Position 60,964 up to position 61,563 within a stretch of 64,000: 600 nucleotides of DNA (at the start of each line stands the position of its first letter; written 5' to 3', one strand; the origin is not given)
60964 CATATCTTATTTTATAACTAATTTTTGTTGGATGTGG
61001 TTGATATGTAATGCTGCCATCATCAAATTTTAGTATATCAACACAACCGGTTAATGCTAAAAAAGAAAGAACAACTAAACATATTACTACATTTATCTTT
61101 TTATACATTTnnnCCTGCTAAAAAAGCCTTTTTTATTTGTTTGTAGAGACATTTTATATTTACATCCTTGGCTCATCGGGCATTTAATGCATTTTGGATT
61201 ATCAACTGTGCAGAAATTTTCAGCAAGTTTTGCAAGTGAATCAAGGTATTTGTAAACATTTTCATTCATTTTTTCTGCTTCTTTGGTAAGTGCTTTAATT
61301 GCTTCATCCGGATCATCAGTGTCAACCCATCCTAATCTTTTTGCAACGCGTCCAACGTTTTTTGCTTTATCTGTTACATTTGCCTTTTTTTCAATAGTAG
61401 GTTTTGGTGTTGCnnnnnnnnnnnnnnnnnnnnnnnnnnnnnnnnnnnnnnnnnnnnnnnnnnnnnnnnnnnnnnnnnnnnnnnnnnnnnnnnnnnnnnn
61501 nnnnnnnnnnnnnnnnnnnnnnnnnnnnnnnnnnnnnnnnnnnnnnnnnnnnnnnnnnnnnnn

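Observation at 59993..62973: HerA-like DUF87 ATPase carrying an EndoIII-type Cys4 motif, paired with a transglutaminase-like lipoprotein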

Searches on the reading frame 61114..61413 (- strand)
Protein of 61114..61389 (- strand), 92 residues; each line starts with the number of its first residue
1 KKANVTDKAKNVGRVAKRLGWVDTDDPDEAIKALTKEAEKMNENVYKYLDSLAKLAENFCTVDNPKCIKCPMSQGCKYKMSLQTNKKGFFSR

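Call 6: search_protein_families(library=pfam, proteins=[window:61114-61389:-], max_evalue=10)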
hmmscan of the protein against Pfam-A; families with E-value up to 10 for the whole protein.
seq(92 aa): 2 families
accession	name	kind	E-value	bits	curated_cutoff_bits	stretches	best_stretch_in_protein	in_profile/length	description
PF00237.24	Ribosomal_L22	-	0.15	12.7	28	1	27-67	25-67/104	Ribosomal protein L22p/L17e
PF00730.31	HhH-GPD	-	0.17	12.7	26.2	1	11-37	78-105/108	HhH-GPD superfamily base excision DNA repair protein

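Call 8: search_solved_structures(query=window:61114-61389:-, max_evalue=10, show_alignments=3)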
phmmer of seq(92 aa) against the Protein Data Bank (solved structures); distinct sequences matched with E-value up to 10: 31.
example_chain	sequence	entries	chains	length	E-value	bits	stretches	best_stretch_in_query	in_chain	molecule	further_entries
7yhq_A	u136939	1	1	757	9e-06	29.1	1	10-80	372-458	Sex-determining region Y protein,DNA glycosylase/AP lyase ROS1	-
7yho_A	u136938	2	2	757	9.3e-06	29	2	10-55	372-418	Sex-determining region Y protein,DNA glycosylase/AP lyase ROS1 | Sex-determining region Y protein,REPRESSOR OF SILENCING 1,DNA glycosylase/AP lyase ROS1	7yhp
9nzc_A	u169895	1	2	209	0.0017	21.8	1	11-76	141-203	Endonuclease III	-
9nzd_A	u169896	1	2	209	0.0017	21.8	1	11-76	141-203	Endonuclease III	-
1kg4_A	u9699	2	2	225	0.039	17.5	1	19-77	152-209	A/G-specific adenine glycosylase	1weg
1kg2_A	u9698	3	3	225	0.052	17.1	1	19-77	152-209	A/G-specific adenine glycosylase | ADENINE GLYCOSYLASE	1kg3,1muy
1mud_A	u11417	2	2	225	0.053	17.1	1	19-77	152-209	Adenine DNA glycosylase | ADENINE GLYCOSYLASE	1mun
1wef_A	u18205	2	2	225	0.053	17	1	19-77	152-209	A/G-specific adenine glycosylase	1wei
1kg6_A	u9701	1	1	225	0.055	17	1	20-77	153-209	A/G-specific adenine glycosylase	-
1kg5_A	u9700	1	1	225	0.055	17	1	20-77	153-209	A/G-specific adenine glycosylase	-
3a8y_C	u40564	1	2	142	0.068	16.7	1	16-51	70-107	BAG family molecular chaperone regulator 5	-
8oyx_A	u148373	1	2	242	0.074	16.6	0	20-54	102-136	De novo designed soluble GPCR-like protein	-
1kg7_A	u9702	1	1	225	0.1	16.1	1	43-77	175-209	A/G-specific adenine glycosylase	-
5kn9_A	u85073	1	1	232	0.16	15.5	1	41-77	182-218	Adenine DNA glycosylase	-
5kn8_A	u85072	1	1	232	0.16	15.5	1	41-77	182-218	Adenine DNA glycosylase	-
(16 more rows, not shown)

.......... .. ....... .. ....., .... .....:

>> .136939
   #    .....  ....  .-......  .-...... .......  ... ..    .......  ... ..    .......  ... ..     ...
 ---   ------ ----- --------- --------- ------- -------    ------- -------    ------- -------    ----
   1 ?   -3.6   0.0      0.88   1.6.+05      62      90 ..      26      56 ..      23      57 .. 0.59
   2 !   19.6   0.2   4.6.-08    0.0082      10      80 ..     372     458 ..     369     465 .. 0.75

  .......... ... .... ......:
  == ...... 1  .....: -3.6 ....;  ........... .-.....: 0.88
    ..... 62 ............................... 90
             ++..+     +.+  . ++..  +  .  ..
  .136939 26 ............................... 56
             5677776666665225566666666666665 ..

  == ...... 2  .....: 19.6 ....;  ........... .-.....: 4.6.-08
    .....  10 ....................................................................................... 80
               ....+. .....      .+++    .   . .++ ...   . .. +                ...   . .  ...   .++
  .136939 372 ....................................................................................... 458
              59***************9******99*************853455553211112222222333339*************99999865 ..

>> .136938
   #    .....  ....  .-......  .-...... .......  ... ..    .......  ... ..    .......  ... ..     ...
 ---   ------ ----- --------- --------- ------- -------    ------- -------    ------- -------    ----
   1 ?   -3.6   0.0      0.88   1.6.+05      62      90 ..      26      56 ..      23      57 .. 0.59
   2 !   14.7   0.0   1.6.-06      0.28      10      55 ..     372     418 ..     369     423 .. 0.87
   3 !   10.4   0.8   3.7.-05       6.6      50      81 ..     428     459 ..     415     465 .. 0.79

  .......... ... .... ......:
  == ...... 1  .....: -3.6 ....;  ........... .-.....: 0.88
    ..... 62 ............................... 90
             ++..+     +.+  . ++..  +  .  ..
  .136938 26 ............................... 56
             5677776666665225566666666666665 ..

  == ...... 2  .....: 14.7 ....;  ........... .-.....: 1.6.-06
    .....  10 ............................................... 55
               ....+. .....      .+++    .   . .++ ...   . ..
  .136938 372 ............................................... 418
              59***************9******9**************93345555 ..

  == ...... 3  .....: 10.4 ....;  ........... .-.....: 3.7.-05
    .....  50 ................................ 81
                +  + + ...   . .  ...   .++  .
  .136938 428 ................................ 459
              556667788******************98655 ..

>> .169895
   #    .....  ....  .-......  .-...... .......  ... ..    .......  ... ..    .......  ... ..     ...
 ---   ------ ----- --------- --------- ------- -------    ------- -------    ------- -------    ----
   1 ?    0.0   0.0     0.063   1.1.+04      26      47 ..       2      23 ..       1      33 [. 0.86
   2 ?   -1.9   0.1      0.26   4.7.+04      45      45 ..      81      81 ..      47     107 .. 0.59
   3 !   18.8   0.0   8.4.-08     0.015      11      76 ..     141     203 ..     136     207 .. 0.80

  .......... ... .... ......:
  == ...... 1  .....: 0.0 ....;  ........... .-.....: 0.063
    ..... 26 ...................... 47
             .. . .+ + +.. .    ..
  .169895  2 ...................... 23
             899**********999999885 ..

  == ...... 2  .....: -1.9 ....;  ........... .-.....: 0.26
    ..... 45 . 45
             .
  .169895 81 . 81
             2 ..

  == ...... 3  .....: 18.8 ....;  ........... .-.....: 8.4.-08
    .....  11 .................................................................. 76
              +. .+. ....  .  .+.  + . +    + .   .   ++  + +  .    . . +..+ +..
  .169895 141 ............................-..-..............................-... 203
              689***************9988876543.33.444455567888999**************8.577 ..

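Call 30: search_solved_structures(query=A2, max_evalue=1, show_alignments=3)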
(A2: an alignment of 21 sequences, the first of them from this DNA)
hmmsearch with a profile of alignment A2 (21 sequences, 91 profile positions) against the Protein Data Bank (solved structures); distinct sequences matched with E-value up to 1: 55.
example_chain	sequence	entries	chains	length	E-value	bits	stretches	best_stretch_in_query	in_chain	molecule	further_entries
9nzc_A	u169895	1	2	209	5.6e-10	42.2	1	12-76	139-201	Endonuclease III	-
9nzd_A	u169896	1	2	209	6.1e-10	42.1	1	12-76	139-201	Endonuclease III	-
1p59_A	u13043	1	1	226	3.7e-08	36.4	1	12-89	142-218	Endonuclease III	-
1orn_A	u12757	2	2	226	3.7e-08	36.4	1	12-89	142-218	Endonuclease III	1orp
7yho_A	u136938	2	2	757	9e-08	35.2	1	13-84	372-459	Sex-determining region Y protein,DNA glycosylase/AP lyase ROS1 | Sex-determining region Y protein,REPRESSOR OF SILENCING 1,DNA glycosylase/AP lyase ROS1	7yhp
7yhq_A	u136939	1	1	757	9.6e-08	35.1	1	13-84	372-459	Sex-determining region Y protein,DNA glycosylase/AP lyase ROS1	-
8a5f_A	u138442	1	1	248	3.9e-06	29.9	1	12-81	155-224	Endonuclease III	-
8a5c_A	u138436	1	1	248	4.2e-06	29.8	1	12-81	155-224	Endonuclease III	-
4unf_A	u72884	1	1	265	4.8e-06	29.6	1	12-81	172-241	ENDONUCLEASE III-1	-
1kg5_A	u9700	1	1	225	5.2e-06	29.5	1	13-80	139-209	A/G-specific adenine glycosylase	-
1kg2_A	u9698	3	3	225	6.8e-06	29.1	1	14-80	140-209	A/G-specific adenine glycosylase | ADENINE GLYCOSYLASE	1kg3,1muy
1wef_A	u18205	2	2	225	6.8e-06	29.1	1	14-80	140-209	A/G-specific adenine glycosylase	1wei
1mud_A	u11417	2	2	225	7.3e-06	29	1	14-80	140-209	Adenine DNA glycosylase | ADENINE GLYCOSYLASE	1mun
1kg4_A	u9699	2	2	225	7.6e-06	29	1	14-80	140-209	A/G-specific adenine glycosylase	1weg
1kg6_A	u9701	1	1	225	9.5e-06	28.7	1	14-80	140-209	A/G-specific adenine glycosylase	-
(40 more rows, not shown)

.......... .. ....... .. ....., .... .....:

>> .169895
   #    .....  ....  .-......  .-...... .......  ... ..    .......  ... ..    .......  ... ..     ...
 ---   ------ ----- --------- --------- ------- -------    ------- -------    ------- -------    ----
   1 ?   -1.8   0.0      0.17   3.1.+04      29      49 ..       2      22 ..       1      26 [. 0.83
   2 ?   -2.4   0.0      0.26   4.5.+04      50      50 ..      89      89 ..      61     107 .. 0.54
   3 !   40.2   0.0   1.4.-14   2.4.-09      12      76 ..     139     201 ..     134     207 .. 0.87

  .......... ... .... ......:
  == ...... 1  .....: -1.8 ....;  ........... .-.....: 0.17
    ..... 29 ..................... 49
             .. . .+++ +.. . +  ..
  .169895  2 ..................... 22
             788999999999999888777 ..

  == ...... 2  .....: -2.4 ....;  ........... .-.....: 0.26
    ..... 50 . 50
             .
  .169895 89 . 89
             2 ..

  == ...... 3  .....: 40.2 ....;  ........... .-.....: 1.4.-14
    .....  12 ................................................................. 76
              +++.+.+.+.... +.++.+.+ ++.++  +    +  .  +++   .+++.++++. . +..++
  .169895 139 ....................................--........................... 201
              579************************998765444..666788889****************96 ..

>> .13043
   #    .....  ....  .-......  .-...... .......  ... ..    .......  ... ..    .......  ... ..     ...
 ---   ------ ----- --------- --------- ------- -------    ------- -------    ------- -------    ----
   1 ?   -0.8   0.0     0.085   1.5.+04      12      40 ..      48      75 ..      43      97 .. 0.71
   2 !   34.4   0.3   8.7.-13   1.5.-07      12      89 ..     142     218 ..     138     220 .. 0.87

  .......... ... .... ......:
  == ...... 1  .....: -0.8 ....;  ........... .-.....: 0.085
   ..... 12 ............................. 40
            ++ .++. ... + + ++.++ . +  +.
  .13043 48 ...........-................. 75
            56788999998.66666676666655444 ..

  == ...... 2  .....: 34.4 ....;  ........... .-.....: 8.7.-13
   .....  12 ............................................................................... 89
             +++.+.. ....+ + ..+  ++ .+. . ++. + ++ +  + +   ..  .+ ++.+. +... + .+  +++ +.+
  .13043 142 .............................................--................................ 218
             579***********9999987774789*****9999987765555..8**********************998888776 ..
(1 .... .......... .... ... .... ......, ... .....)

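Call 44: find_homologous_proteins(query=A2, max_evalue=0.001)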
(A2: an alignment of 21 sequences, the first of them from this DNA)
Query A2 (21 sequences) (91 aa, profile of the alignment): 46 proteins with E <= 0.001 among 402 candidates.
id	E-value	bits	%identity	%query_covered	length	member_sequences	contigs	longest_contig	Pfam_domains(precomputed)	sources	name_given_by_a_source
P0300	4.6e-38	147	71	99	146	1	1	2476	-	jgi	jgi:hypothetical protein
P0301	1.5e-37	145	74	93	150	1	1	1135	-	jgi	jgi:hypothetical protein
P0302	1.7e-37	145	70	97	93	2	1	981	-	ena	-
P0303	2.3e-37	145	72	98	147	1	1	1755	-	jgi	jgi:hypothetical protein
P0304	2.9e-37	144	63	99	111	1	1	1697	-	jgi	-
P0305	4.4e-37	144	71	98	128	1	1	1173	-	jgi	jgi:adenine-specific DNA glycosylase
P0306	5.9e-37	143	70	95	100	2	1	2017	-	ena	-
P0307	1.2e-36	142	70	97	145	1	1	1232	-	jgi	jgi:hypothetical protein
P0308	2.1e-36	141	68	100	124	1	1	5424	-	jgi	-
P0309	2.5e-36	141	69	99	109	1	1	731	-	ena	-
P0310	6.0e-36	140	73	88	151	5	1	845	-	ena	-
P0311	6.0e-36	140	75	97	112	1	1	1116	-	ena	-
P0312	6.6e-36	140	70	95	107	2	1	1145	-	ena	-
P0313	9.0e-36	139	70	97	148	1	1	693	-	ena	-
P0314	3.7e-35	137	66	96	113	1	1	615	-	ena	-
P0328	5.4e-31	124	70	74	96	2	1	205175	-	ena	-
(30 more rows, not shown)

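Call 54: predict_structure(alignment_id=A3)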
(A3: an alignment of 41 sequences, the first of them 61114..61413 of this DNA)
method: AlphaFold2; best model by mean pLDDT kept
length: 100 residues; sequences in the alignment: 41
mean_pLDDT: 81.3   pTM: 0.65
mean pLDDT of the five models: 81.3, 79.8, 74.5, 74.2, 72.6
residues with pLDDT >= 90: 48; 70-90: 30; 50-70: 14; < 50: 8
segments of 3 or more residues with pLDDT < 50: 2-4, 8-11
pLDDT, mean of each block of 10 residues (from residue 1): 46 78 92 90 91 91 91 89 87 59
secondary structure, 60 per line:
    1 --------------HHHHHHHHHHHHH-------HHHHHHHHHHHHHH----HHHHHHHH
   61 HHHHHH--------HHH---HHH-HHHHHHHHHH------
elements in order: H15-27 H35-48 H53-66 H85-94

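Call 56: fold_search(model_id=the predicted structure, library=pdb)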
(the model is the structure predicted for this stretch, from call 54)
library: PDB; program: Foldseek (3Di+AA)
matches with E <= 10: 84; with E <= 0.001: 0
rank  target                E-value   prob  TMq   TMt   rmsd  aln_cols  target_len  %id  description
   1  9bs2_A                4.4e-02  1.00  0.56  0.18   9.0        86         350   23  Glycosylase MutY variant R149Q in complex with DNA containing d(8-oxo-G) paired with a product analog (THF) to 1.51 A  (released 2024-10-30)
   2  3n5n_X                5.3e-02  1.00  0.49  0.20   5.1        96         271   17  Crystal structure analysis of the catalytic domain and interdomain connector of human MutY homologue (released 2010-11-10)
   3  6q0c_A                6.3e-02  1.00  0.56  0.18   9.0        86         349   26  MutY adenine glycosylase bound to DNA containing a transition state analog (1N) paired with undamaged dG (released 2019-08-28)
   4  6u7t_A                7.5e-02  1.00  0.56  0.19   9.0        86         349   26  MutY adenine glycosylase bound to DNA containing a transition state analog (1N) paired with d(8-oxo-G) (released 2019-10-02)
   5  8dwd_A                7.9e-02  1.00  0.56  0.19   9.0        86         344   24  Adenine glycosylase MutY variant E43S in complex with DNA containing d(8-oxo-G) paired with an AP site generated by th (released 2023-08-09)
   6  8dvy_A                8.9e-02  1.00  0.56  0.18   9.0        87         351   24  DNA glycosylase MutY variant N146S in complex with DNA containing d(8-oxo-G) paired with an enzyme-generated abasic si (released 2022-11-30)
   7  4uob                  1.1e-01  0.99  0.55  0.26   3.4        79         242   20  Crystal structure of Deinococcus radiodurans Endonuclease III-3 (released 2015-06-10)
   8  8dwe_D                1.1e-01  0.99  0.51  0.16   9.0        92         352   23  Adenine glycosylase MutY variant E43Q in complex with DNA containing d(8-oxo-G) paired with substrate purine (released 2023-08-09)
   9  8dwe_A                1.2e-01  0.99  0.51  0.16   9.0        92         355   23  Adenine glycosylase MutY variant E43Q in complex with DNA containing d(8-oxo-G) paired with substrate purine (released 2023-08-09)
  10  8dvp_A                1.3e-01  0.99  0.55  0.18   9.0        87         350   22  Glycosylase MutY variant N146S in complex with DNA containing d(8-oxo-G) paired with substrate purine (released 2022-11-30)
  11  8dwf_A                1.3e-01  0.99  0.56  0.18   9.1        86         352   24  Glycosylase MutY variant E43S in complex with DNA containing d(8-oxo-G) paired with substrate adenine (released 2023-08-09)
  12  8fay_D                1.8e-01  0.99  0.57  0.17   3.1        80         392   21  Human MUTYH adenine glycosylase bound to DNA containing a transition state analog (1N) paired with d(8-oxo-G) (released 2024-05-29)
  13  5kn8_A                1.8e-01  0.99  0.56  0.28   5.5        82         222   27  MutY N-terminal domain in complex with undamaged DNA (released 2017-02-08)
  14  8dw4_A                1.8e-01  0.99  0.56  0.19   9.0        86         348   24  Glycosylase MutY variant N146S in complex with DNA containing d(8-oxo-G) paired with an abasic site product (AP) gener (released 2022-11-30)
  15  8dw7_D                2.0e-01  0.99  0.56  0.18   9.1        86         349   24  DNA glycosylase MutY variant N146S in complex with DNA containing the transition state analog 1N paired with d(8-oxo-G (released 2022-11-30)
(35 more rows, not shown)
